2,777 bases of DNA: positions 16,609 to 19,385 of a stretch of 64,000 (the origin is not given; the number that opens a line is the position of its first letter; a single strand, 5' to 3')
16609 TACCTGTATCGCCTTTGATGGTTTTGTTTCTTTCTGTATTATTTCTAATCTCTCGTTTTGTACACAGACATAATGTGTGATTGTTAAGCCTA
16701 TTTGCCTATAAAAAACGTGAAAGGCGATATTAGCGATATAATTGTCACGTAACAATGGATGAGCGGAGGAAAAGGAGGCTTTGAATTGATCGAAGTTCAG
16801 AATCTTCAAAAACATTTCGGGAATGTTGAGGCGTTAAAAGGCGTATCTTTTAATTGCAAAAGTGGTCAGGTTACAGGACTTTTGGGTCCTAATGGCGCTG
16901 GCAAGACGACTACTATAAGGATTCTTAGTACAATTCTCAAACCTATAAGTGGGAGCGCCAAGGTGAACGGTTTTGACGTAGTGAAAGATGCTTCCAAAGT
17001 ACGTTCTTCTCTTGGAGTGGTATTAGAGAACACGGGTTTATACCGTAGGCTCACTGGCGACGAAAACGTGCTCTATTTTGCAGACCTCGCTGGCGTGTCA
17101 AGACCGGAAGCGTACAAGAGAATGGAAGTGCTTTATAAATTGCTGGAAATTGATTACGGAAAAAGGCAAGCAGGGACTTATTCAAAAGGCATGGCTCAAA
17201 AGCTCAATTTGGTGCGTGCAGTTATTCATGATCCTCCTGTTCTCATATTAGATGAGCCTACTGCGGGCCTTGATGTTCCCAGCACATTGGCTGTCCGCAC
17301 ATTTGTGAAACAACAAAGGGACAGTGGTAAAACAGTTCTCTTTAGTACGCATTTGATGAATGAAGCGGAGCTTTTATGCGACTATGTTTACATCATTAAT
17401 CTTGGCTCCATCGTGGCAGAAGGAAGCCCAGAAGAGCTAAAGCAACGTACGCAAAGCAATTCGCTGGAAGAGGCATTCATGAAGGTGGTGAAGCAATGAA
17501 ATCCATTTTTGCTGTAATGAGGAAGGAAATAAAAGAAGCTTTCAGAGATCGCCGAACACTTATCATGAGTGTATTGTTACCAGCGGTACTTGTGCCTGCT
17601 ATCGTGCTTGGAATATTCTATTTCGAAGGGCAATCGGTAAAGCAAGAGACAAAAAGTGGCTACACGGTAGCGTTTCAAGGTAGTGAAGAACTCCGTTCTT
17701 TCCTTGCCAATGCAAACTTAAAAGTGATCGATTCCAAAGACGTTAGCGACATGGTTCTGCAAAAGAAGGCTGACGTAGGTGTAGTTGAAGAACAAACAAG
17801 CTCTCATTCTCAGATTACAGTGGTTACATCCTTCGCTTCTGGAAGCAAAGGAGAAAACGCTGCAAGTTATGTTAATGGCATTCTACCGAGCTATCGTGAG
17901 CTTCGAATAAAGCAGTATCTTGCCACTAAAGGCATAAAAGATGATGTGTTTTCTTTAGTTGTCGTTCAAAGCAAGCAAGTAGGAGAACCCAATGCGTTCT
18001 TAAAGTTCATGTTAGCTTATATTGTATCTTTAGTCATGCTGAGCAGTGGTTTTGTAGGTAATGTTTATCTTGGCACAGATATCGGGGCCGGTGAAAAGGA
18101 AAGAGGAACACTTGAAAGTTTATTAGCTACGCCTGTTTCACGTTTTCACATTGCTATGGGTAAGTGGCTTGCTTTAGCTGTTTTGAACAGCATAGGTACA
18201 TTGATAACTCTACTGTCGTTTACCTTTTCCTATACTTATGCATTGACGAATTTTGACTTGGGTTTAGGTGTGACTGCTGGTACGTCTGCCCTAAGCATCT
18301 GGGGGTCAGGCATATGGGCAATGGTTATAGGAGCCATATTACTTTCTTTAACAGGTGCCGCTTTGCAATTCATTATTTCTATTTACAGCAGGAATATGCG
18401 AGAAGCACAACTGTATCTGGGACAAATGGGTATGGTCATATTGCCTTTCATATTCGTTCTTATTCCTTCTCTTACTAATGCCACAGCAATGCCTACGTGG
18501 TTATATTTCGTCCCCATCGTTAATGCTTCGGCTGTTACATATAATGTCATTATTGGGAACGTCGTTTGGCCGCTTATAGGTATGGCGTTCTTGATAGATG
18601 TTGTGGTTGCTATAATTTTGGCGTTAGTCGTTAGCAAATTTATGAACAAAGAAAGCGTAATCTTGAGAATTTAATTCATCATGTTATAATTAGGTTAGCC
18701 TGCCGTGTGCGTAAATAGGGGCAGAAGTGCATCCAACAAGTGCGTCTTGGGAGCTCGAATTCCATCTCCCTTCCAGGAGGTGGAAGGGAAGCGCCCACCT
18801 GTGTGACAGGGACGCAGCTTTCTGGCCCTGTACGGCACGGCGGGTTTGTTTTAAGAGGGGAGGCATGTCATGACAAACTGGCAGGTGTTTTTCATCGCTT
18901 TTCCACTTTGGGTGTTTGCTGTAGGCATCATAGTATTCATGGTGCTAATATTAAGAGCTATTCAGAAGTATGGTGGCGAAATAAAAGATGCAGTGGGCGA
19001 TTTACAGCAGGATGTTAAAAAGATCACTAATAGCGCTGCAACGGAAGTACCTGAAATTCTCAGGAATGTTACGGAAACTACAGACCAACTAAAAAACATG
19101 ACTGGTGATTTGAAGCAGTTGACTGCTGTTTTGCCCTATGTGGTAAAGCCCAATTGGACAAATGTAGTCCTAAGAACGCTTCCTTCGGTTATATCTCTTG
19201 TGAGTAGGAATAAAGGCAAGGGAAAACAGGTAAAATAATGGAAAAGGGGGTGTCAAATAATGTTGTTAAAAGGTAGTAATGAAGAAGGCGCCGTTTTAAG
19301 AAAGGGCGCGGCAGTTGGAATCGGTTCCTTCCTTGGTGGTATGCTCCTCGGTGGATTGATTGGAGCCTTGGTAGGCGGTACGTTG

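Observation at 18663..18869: GC-rich structured leader RNA with its own promoter upstream of a DUF948 / glycine-zipper / YtxH-like gene trio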

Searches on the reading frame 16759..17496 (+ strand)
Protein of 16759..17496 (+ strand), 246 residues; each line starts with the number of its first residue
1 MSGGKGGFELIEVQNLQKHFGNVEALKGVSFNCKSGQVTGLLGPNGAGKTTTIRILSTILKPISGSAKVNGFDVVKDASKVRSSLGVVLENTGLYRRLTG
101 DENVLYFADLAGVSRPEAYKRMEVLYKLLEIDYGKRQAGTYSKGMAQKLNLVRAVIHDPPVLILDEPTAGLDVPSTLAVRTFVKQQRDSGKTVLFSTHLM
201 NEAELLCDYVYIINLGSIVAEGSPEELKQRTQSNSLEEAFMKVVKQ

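Call 11: search_protein_families(library=pfam, proteins=[window:16759-17496:+], max_evalue=0.01)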
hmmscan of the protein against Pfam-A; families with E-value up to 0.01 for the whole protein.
window:16759-17496:+ (246 aa): 6 families
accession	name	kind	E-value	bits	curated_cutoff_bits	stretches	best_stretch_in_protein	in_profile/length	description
PF00005.33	ABC_tran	-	9.4e-30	104.4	25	1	26-169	1-137/137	ABC transporter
PF13304.12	AAA_21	-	6.1e-12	46.6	27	2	124-199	221-299/304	AAA domain, putative AbiEii toxin, Type IV TA system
PF13238.12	AAA_18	-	0.00031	21.6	29.4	0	41-72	3-26/128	AAA domain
PF13476.12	AAA_23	-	0.00058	21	27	1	14-61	5-44/201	AAA domain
PF03215.21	Rad17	-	0.0047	17.3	23.8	1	24-79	33-87/186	Rad17 P-loop domain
PF13555.12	AAA_29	-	0.0072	16.5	27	0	29-70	15-55/61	P-loop containing region of AAA domain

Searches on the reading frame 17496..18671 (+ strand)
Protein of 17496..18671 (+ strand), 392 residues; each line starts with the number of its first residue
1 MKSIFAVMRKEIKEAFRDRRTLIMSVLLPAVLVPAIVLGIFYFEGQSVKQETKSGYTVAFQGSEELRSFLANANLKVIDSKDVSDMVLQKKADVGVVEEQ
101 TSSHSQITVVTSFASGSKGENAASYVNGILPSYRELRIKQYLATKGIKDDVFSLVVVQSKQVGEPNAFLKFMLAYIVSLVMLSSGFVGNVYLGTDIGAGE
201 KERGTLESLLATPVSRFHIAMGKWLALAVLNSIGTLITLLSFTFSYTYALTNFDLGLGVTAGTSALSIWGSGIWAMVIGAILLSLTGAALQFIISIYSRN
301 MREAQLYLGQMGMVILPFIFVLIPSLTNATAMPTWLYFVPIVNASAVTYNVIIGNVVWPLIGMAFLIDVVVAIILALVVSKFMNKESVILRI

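Call 11: search_protein_families(library=pfam, proteins=[window:17496-18671:+], max_evalue=0.01)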
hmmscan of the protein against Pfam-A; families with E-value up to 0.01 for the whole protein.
window:17496-18671:+ (392 aa): 3 families
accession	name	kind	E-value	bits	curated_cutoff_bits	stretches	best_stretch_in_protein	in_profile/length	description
PF12679.13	ABC2_membrane_2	-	1.6e-20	73.9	27.2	1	6-378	2-272/283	ABC-2 family transporter protein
PF12698.13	ABC2_membrane_3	-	5.7e-20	72.1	31.6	1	19-377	1-346/347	ABC-2 family transporter protein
PF12730.13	ABC2_membrane_4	-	0.0014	19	27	1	192-284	67-159/179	ABC-2 family transporter protein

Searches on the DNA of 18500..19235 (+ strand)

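Call 4: search_rna_families(source=window, start=18500, end=19000, threshold=evalue, max_evalue=10, show_alignments=3)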
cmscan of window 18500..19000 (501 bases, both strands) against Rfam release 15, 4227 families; matches with E-value up to 10: 6.
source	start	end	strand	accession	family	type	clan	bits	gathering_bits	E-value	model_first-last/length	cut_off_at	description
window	18694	18850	+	RF00013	6S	Gene;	-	54.1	46.4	4.3e-10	1-187/187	no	6S / SsrS RNA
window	18540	18605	+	RF03225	mir-2763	Gene; miRNA;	-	19.3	50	0.33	1-83/83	no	mir-2763 microRNA precursor family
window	18659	18690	-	RF00280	SNORD51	Gene; snRNA; snoRNA; CD-box;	CL00054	17.3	50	3.8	1-79/79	no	Small nucleolar RNA SNORD51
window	18875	18936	+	RF02965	CyVA-1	Gene; sRNA;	-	15.1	41.4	2.1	1-77/77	no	CyVA-1 RNA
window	18658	18686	-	RF00440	SNORD37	Gene; snRNA; snoRNA; CD-box;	-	15.1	45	4.1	1-65/65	no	Small nucleolar RNA SNORD37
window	18703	18830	+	RF00613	SNORD94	Gene; snRNA; snoRNA; CD-box;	-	13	60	1.8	1-137/137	no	Small nucleolar RNA SNORD94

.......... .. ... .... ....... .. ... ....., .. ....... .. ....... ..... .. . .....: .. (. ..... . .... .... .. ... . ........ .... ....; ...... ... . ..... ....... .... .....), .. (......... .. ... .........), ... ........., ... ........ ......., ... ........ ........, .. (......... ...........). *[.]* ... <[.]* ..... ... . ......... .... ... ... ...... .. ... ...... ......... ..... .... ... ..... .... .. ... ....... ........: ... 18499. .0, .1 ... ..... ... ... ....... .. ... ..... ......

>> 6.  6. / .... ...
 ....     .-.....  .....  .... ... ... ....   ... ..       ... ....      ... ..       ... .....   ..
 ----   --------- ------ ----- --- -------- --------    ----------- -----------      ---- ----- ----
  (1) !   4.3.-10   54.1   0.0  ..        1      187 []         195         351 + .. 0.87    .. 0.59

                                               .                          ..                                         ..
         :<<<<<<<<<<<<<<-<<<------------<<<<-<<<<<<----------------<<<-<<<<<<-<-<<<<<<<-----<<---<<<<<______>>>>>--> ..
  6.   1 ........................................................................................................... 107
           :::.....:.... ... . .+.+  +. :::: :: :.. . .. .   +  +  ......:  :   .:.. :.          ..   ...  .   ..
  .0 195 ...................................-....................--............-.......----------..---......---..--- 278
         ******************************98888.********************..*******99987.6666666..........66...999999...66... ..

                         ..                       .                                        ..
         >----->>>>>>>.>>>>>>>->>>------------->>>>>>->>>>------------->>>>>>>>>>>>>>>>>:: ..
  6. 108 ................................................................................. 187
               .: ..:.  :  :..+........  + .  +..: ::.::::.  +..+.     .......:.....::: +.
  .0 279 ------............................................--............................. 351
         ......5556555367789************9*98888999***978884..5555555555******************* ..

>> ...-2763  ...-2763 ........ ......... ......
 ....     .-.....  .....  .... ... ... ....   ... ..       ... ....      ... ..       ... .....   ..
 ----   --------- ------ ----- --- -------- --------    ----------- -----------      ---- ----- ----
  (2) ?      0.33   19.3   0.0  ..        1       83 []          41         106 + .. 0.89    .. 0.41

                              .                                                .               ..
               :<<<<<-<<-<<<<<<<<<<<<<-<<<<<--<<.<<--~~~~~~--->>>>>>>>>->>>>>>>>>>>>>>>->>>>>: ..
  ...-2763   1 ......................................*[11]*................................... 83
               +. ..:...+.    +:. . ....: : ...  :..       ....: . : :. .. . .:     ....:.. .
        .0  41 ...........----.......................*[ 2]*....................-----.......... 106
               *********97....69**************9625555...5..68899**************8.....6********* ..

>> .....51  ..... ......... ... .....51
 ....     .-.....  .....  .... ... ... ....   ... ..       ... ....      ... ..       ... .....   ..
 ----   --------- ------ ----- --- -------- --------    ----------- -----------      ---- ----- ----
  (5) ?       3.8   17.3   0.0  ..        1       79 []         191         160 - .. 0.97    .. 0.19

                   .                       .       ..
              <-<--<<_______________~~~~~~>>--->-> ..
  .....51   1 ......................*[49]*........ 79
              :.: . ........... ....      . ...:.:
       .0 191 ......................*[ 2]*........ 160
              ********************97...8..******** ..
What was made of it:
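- On 6S / SsrS RNA (Rfam RF00013): The Rfam alignment places a bubble at about 18735-18747 / 18798-18810 (call 4). These segments match the upper-case consensus positions with high posterior probability (call 4).
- On Riboswitch / cis-regulatory leader: The other local hits at E <= 10 are chance-level snoRNA, miRNA and sRNA models (call 4).
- The alignment matches the conserved bubble-flanking sequences GGGAGC and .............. (call 4). The reverse complement keeps the helices but gives no 6S hit even at E <= 10 (call 4), so the score is not just a consequence of rod shape. The sequence-specific bubble-flanking motifs align to the consensus (call 4).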

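Call 15: search_rna_families(sources=[L001, L002, L003, L004, L005, L006, L007, L008, L009], threshold=evalue, max_evalue=0.01)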
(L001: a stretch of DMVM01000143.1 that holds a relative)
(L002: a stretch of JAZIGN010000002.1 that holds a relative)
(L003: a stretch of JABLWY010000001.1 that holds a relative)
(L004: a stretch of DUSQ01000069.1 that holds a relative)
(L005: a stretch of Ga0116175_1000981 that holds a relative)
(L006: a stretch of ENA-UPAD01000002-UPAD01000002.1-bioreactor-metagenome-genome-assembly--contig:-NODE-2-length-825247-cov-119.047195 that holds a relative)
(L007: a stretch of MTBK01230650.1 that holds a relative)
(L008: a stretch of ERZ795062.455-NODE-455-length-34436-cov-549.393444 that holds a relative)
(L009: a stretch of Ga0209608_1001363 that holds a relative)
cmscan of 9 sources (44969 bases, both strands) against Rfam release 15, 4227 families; matches with E-value up to 0.01: 9.
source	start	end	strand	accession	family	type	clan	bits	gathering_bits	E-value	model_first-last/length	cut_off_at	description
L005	2827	2980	+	RF00013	6S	Gene;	-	50.9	46.4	2.3e-07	1-187/187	no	6S / SsrS RNA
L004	2827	2980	+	RF00013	6S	Gene;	-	50.7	46.4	2.5e-07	1-187/187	no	6S / SsrS RNA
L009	2827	2980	+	RF00013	6S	Gene;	-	49.6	46.4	4.6e-07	1-187/187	no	6S / SsrS RNA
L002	2825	2980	+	RF00013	6S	Gene;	-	49.5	46.4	4.8e-07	1-187/187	no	6S / SsrS RNA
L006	2825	2980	+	RF00013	6S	Gene;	-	49.5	46.4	4.8e-07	1-187/187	no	6S / SsrS RNA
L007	315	470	+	RF00013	6S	Gene;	-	49.5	46.4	4.8e-07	1-187/187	no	6S / SsrS RNA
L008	2825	2980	+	RF00013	6S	Gene;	-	49.5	46.4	4.8e-07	1-187/187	no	6S / SsrS RNA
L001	2388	2540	+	RF00013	6S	Gene;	-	49.4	46.4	5.2e-07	1-187/187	no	6S / SsrS RNA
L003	2833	2984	+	RF00013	6S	Gene;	-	34.7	46.4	0.0016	1-187/187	no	6S / SsrS RNA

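Call 21: search_rna_families(sources=[L010, L011, L012, L013, L014], threshold=evalue, max_evalue=1)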
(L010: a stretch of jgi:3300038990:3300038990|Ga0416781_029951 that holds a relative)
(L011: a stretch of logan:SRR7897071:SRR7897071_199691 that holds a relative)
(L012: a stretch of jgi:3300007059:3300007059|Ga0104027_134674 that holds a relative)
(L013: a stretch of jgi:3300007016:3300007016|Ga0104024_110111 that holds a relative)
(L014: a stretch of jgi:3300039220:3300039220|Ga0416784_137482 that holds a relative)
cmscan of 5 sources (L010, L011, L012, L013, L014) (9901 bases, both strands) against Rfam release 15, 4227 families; matches with E-value up to 1: 6.
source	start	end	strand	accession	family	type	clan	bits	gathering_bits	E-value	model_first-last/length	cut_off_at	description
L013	180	333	+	RF00013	6S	Gene;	-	52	46.4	2.6e-08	1-187/187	no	6S / SsrS RNA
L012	139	294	+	RF00013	6S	Gene;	-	49.5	46.4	1.1e-07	1-187/187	no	6S / SsrS RNA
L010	974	1132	+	RF00013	6S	Gene;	-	49.3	46.4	1.2e-07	1-187/187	no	6S / SsrS RNA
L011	375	533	+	RF00013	6S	Gene;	-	49.3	46.4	1.2e-07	1-187/187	no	6S / SsrS RNA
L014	207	365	+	RF00013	6S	Gene;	-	49.3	46.4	1.2e-07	1-187/187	no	6S / SsrS RNA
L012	1452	1500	+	RF01145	sR14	Gene; snRNA; snoRNA; CD-box;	-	18.4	38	0.24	1-54/54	no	Small nucleolar RNA sR14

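Call 49: search_rna_families(sources=[L016, L017, L018], threshold=evalue, max_evalue=1, show_alignments=1)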
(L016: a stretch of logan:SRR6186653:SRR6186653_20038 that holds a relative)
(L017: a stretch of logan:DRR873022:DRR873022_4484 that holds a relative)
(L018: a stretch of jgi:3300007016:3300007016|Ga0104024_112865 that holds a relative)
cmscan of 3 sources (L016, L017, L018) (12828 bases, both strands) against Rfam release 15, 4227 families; matches with E-value up to 1: 3.
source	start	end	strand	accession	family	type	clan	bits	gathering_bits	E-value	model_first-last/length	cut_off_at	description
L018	1772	1925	+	RF00013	6S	Gene;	-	47.4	46.4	4.3e-07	1-187/187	no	6S / SsrS RNA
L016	2896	3047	+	RF00013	6S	Gene;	-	34.7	46.4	0.00046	1-187/187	no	6S / SsrS RNA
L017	2896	3047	+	RF00013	6S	Gene;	-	34.7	46.4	0.00046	1-187/187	no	6S / SsrS RNA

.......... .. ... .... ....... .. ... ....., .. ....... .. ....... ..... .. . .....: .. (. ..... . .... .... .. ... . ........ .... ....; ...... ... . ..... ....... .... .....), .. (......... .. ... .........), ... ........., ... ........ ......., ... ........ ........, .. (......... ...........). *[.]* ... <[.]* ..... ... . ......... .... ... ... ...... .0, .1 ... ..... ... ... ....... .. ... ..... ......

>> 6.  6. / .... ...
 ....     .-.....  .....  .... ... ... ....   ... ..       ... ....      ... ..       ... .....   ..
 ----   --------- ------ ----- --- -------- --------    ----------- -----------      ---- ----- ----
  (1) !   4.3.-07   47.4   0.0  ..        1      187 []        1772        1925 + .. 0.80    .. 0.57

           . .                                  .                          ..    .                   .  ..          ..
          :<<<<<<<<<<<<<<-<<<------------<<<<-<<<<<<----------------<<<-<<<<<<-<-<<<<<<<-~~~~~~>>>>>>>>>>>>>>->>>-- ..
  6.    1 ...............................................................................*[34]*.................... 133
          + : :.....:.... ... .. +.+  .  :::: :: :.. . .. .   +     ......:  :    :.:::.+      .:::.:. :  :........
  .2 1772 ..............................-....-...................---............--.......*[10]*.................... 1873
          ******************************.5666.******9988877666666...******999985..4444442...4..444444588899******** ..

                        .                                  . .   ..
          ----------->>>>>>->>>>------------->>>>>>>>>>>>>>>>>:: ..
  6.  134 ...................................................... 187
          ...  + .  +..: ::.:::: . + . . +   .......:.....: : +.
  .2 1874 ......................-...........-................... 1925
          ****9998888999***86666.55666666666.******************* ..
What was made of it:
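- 18694..18852 (+): 6S RNA (ssrS) gene. The Rfam match covers 18694-18850. The likely transcript runs from about 18697/18698 (7-8 nt after the -10) to the U-rich tail at 18846-18852, about 155 nt. Homologues found in 17 of 17 loci (calls 15, 21, 49).
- On 6S / SsrS RNA (Rfam RF00013): 14 of 17 orthologous loci are also above threshold (calls 15, 21, 49).
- L003, L016 and L017, which are one divergent lineage, score 34.7 bits (calls 15, 21, 49).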
